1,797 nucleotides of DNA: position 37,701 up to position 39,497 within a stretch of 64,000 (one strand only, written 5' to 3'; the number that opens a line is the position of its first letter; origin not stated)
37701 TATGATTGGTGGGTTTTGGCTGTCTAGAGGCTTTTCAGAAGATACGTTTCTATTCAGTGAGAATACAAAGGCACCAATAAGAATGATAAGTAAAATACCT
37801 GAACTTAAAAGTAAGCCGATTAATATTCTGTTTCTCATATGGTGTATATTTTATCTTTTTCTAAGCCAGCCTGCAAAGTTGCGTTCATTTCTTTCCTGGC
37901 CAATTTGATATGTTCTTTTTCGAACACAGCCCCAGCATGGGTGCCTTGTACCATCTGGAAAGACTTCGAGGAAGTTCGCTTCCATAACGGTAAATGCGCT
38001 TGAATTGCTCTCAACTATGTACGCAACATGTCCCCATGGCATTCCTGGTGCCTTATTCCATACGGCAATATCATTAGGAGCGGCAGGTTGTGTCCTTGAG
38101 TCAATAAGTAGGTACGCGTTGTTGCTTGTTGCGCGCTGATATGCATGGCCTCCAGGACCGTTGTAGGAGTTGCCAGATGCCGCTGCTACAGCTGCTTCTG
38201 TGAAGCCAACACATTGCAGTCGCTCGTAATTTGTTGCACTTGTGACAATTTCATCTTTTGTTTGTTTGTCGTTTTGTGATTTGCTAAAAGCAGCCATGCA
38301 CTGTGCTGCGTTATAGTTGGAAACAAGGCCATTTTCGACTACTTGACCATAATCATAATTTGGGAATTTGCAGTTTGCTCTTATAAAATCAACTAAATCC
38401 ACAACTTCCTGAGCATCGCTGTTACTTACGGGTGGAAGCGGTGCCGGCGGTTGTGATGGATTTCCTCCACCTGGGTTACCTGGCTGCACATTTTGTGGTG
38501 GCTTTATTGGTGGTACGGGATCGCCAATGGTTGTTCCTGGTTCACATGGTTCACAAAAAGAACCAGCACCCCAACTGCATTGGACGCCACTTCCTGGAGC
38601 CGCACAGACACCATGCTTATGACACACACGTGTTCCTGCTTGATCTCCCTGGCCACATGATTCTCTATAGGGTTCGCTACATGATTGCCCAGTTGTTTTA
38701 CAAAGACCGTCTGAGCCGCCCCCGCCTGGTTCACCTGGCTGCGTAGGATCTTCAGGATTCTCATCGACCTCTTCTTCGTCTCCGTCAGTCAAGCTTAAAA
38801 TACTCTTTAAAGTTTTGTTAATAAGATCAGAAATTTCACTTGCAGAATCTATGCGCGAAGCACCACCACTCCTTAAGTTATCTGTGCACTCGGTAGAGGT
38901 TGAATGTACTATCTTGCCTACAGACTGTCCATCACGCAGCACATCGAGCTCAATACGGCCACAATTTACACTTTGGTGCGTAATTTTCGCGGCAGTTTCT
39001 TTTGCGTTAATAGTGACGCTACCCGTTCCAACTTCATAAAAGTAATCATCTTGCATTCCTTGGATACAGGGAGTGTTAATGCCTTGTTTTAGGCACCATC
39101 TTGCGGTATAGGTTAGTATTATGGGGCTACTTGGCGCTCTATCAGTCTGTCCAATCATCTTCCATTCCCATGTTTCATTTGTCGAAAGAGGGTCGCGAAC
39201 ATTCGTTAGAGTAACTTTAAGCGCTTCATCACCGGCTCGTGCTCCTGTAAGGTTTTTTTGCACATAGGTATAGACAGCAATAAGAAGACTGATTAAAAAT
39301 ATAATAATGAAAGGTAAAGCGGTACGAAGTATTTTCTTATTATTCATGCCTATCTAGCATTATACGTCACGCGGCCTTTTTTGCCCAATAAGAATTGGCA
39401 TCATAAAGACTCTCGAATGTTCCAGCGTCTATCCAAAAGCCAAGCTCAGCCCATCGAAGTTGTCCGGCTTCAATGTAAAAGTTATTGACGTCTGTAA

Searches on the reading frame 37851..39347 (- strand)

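Call 20: search_protein_families(library=pfam, proteins=[window:37851-39347:-], max_evalue=0.001)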
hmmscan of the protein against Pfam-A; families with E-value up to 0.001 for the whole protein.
window:37851-39347:- (498 aa): 1 family
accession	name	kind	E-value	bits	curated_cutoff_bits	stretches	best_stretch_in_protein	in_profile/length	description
PF05257.22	CHAP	-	9.5e-08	32.9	26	1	372-458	4-81/81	CHAP domain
